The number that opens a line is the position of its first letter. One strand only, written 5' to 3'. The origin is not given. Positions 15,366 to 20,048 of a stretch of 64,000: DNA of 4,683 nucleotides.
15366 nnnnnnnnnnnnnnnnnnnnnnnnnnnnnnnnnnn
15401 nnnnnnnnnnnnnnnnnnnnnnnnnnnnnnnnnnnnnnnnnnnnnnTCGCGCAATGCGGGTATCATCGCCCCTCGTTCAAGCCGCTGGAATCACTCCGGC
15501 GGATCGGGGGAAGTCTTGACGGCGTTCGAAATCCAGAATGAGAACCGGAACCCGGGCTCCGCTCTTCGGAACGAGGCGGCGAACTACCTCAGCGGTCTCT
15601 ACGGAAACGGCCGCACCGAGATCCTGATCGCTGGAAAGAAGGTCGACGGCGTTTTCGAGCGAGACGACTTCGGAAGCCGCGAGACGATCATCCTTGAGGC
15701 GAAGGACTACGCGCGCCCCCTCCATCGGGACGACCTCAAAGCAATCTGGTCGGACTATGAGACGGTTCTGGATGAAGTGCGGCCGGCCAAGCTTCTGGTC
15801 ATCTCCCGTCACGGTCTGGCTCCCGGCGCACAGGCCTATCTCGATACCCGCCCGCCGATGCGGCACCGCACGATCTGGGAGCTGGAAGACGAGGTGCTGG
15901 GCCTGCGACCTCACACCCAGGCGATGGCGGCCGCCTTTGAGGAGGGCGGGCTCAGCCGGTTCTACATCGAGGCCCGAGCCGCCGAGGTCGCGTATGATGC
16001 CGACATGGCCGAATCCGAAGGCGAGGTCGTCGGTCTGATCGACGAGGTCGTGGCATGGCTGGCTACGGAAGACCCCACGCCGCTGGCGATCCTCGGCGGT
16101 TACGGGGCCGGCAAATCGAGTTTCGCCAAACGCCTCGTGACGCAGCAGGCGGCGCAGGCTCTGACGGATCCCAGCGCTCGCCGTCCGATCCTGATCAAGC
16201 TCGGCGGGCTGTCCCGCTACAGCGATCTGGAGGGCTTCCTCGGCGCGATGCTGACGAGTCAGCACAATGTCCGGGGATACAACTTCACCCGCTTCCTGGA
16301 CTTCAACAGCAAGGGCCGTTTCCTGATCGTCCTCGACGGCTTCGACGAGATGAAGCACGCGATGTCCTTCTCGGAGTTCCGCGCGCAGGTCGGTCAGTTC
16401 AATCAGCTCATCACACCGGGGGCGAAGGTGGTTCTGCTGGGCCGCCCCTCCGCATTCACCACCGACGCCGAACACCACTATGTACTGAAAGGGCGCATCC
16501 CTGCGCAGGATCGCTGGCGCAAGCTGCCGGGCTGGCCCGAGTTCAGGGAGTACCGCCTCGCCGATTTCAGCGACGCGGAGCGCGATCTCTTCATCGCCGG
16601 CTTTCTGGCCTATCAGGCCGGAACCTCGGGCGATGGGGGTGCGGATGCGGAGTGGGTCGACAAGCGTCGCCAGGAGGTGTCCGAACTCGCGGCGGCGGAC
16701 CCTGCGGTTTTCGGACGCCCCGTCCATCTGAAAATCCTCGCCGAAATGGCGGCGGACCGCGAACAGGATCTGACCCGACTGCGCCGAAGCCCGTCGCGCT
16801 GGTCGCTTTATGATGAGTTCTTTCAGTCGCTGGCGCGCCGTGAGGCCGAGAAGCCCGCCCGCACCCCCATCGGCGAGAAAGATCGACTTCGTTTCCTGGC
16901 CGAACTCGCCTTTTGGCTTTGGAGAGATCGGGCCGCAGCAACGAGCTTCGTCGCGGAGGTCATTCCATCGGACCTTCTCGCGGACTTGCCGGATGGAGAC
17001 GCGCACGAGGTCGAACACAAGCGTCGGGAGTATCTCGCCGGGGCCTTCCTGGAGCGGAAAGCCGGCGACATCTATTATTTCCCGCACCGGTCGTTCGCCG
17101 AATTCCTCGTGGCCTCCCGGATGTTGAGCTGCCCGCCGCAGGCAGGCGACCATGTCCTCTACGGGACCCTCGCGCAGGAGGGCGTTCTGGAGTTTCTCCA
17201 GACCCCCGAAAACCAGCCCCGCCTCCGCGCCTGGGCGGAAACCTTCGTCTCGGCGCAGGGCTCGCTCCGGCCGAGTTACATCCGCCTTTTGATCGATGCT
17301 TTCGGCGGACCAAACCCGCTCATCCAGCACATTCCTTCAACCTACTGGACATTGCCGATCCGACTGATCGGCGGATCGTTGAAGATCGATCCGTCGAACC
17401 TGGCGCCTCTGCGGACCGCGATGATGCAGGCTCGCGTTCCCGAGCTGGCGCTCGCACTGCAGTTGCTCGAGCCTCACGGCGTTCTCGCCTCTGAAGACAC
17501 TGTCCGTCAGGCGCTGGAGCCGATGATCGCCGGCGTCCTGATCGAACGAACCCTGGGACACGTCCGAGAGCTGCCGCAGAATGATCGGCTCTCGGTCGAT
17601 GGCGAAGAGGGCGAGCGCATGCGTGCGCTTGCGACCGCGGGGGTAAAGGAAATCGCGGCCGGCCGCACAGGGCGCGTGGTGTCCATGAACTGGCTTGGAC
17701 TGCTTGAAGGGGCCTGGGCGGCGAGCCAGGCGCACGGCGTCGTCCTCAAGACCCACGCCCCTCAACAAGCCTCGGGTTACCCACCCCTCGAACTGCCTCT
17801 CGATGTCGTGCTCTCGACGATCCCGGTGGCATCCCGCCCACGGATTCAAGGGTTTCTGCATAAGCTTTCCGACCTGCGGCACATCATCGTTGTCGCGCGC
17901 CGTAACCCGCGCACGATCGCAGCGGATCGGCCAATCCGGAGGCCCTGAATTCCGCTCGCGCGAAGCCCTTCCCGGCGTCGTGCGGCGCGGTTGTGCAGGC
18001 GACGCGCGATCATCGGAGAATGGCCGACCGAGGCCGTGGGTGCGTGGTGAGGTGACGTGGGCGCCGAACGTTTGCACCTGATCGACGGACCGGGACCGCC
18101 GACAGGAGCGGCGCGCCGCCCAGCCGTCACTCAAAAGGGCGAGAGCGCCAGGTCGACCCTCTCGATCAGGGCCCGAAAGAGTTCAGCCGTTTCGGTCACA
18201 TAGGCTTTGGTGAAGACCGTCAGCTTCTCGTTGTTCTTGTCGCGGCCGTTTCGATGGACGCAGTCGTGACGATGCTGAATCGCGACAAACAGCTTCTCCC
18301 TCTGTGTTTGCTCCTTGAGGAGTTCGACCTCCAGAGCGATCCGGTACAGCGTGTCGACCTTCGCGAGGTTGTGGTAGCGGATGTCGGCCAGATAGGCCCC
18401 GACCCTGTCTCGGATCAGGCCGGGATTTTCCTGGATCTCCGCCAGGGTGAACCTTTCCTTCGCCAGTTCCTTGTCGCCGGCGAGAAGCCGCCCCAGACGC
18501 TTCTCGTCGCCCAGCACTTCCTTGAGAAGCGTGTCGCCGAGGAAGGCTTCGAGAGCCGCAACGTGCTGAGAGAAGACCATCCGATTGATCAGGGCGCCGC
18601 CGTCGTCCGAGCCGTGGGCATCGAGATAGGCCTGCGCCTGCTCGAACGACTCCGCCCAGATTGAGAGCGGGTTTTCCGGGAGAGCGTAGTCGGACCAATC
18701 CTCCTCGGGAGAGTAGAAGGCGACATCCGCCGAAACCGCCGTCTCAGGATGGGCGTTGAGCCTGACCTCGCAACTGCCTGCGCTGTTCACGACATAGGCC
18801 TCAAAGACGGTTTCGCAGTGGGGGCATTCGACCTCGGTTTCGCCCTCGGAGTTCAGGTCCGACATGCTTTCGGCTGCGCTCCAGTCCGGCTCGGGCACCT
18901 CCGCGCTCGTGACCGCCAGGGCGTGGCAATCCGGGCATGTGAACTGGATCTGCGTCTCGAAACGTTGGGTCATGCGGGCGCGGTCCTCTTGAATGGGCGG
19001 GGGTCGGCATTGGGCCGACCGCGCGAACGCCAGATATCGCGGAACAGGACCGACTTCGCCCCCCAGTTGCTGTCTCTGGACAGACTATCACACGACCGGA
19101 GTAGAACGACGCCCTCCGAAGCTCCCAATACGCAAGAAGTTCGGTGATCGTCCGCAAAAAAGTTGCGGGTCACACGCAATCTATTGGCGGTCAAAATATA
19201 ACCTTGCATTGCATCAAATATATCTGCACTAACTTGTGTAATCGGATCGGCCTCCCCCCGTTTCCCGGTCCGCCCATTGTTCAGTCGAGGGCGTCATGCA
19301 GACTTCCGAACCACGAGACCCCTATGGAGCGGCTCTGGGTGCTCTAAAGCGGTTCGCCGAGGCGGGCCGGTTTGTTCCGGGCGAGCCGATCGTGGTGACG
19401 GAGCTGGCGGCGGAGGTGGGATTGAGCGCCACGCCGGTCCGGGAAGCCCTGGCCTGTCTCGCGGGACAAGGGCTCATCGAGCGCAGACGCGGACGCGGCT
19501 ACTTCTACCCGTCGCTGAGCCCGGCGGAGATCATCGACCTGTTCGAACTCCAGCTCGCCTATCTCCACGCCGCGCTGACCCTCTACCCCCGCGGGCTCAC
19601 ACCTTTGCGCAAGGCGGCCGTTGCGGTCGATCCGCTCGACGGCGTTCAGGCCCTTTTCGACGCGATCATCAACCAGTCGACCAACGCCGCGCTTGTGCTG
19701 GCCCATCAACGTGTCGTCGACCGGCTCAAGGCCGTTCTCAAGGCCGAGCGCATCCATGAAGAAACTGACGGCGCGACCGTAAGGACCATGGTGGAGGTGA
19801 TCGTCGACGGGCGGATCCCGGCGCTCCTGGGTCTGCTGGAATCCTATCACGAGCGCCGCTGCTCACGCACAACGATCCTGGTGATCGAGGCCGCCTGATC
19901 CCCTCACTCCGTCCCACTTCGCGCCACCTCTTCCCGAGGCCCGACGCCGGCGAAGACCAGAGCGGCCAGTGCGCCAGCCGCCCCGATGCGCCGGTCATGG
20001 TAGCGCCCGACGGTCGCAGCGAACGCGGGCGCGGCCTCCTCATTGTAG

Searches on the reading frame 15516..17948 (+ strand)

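Call 7: search_protein_families(library=pfam, proteins=[window:15516-17948:+], max_evalue=0.01)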
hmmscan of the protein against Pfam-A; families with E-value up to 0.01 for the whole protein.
window:15516-17948:+ (810 aa): 2 families
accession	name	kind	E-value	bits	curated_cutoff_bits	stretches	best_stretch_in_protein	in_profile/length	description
PF05729.18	NACHT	-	8.2e-06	26.2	26.7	1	190-313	3-132/167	NACHT domain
PF04471.18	Mrr_cat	-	0.0067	17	21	0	41-111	34-99/115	Restriction endonuclease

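Call 102: search_protein_families(library=padloc, proteins=[window:15516-17948:+], max_evalue=0.00001)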
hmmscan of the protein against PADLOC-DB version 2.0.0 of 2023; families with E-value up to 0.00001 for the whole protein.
window:15516-17948:+ (810 aa): 0 families

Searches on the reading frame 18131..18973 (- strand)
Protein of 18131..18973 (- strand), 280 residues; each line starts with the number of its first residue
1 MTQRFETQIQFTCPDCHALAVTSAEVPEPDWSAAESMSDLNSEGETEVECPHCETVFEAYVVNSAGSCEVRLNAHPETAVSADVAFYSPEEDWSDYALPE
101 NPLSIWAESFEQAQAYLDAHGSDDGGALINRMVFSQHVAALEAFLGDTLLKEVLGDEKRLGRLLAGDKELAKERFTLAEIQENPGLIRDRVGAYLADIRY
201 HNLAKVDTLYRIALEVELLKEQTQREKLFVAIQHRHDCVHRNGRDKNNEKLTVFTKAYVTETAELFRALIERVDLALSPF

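Call 7: search_protein_families(library=pfam, proteins=[window:18131-18973:-], max_evalue=0.01)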
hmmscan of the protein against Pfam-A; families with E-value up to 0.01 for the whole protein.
window:18131-18973:- (280 aa): 1 family
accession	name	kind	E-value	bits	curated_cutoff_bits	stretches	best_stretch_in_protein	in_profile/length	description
PF24441.1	DUF7560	-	0.0046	17.1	27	0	7-17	2-12/44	Family of unknown function (DUF7560)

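Call 102: search_protein_families(library=padloc, proteins=[window:18131-18973:-], max_evalue=0.00001)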
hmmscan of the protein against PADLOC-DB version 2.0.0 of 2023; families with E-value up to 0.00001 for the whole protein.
window:18131-18973:- (280 aa): 0 families

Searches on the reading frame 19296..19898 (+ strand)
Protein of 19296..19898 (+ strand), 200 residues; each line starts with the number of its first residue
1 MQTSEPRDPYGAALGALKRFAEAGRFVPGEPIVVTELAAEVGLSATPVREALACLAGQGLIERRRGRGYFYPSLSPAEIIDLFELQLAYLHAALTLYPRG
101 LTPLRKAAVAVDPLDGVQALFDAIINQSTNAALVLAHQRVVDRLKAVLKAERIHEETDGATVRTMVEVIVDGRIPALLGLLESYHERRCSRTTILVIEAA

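Call 7: search_protein_families(library=pfam, proteins=[window:19296-19898:+], max_evalue=0.01)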
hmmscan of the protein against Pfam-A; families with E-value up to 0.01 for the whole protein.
window:19296-19898:+ (200 aa): 4 families
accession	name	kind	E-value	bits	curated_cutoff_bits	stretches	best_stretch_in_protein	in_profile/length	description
PF00392.27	GntR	-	4.3e-13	49.2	27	1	17-70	9-63/64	Bacterial regulatory proteins, gntR family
PF09339.16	HTH_IclR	-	0.0028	17.9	22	1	31-64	18-51/52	IclR helix-turn-helix domain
PF02082.26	Rrf2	-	0.0029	18.2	30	1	28-68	20-62/132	Iron-dependent Transcriptional regulator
PF01978.25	TrmB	-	0.0031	17.7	25.6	1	31-76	22-67/68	Sugar-specific transcriptional regulator TrmB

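Call 8: search_protein_families(library=ncbifam, proteins=[window:19296-19898:+], max_evalue=0.01)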
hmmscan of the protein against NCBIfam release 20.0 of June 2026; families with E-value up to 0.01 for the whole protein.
window:19296-19898:+ (200 aa): 12 families
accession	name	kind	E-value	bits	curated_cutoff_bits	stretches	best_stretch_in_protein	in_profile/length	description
TIGR03338.1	phnR_burk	equivalog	9.1e-08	32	271.5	1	23-86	26-89/212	phosphonate utilization associated transcriptional regulator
NF008576.0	PRK11534.1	equivalog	1.2e-05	25.1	218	1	17-86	16-85/225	DNA-binding transcriptional regulator CsiR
NF007741.0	PRK10421.1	equivalog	3.4e-05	23.4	311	1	35-70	35-70/262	transcriptional regulator LldR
TIGR02018.2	his_ut_repres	equivalog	6.7e-05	22.4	220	1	22-70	13-62/226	histidine utilization transcriptional repressor HutC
NF008504.0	PRK11414.1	equivalog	0.0001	22.1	225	1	17-106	20-109/221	GntR family transcriptional regulator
NF033788.1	HTH_metalloreg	subfamily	0.00042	20.1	55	1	31-78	25-72/77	metalloregulator ArsR/SmtB family transcription factor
TIGR02325.1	C_P_lyase_phnF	equivalog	0.0013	18.4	156.8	1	25-70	30-71/238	phosphonate metabolism transcriptional regulator PhnF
NF007588.0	PRK10225.1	equivalog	0.0037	16.6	442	1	28-71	29-73/257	Uxu operon transcriptional regulator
NF008571.0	PRK11523.1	equivalog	0.004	16.6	396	1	1-70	1-71/258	transcriptional regulator ExuR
NF007442.0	PRK09990.1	equivalog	0.0042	16.6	301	0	36-77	39-80/256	transcriptional regulator GlcC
TIGR02404.1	trehalos_R_Bsub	equivalog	0.0058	16.3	211.95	0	25-70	22-63/233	trehalose operon repressor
NF052441.1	TransRegRv0792c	equivalog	0.0086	15.3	400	0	35-71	44-80/260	Rv0792c family HTH-type transcriptional regulator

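Call 60: search_protein_families(library=pfam, proteins=[window:19296-19895:+], max_evalue=0.1)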
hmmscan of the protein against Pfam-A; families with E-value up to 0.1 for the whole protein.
window:19296-19895:+ (200 aa): 15 families
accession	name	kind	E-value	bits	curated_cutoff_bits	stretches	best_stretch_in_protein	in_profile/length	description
PF00392.27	GntR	-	4.3e-13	49.2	27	1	17-70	9-63/64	Bacterial regulatory proteins, gntR family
PF09339.16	HTH_IclR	-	0.0028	17.9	22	1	31-64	18-51/52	IclR helix-turn-helix domain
PF02082.26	Rrf2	-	0.0029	18.2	30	1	28-68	20-62/132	Iron-dependent Transcriptional regulator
PF01978.25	TrmB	-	0.0031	17.7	25.6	1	31-76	22-67/68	Sugar-specific transcriptional regulator TrmB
PF13545.12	HTH_Crp_2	-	0.011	16.1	27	1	35-65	26-56/70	Crp-like helix-turn-helix domain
PF01022.26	HTH_5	-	0.02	15.2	22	1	33-62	17-46/47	Bacterial regulatory protein, arsR family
PF13404.12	HTH_AsnC-type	-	0.028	14.7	27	1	34-50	20-36/42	AsnC-type helix-turn-helix domain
PF12324.14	HTH_15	-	0.029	15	27.2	1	27-54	31-58/74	Helix-turn-helix domain of alkylmercury lyase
PF07848.18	PaaX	-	0.03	15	24.8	1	36-71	28-64/70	PaaX-like protein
PF01726.22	LexA_DNA_bind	-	0.03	14.6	23.7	1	34-67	28-62/65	LexA DNA binding domain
PF22798.2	DUF5817_CT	-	0.04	14.2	29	1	34-67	18-51/54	DUF5817, C-terminal domain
PF13412.12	HTH_24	-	0.042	13.9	21.9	1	35-61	21-47/48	Winged helix-turn-helix DNA-binding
PF08220.18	HTH_DeoR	-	0.069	13.4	21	0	33-67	16-50/57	DeoR-like helix-turn-helix domain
PF24270.1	HTH_Cmi2_C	-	0.088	13.5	27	0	30-65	87-122/125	Cmi2, C-terminal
PF12802.13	MarR_2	-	0.089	13.4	27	0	29-66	19-55/61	MarR family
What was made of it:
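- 19296..19898 (+): GntR-family regulator 1 (200 aa). PF00392 GntR, 4.3e-13 (calls 7, 60).
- On Isopeptidase-type alpha-proteobacterial lasso cluster (astexin/caulosegnin archetype): Two GntR genes lie at 19296-19898(+) and 19904-20554(-) (calls 7, 60). None of the module's genes is an ABC transporter (calls 7, 60).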
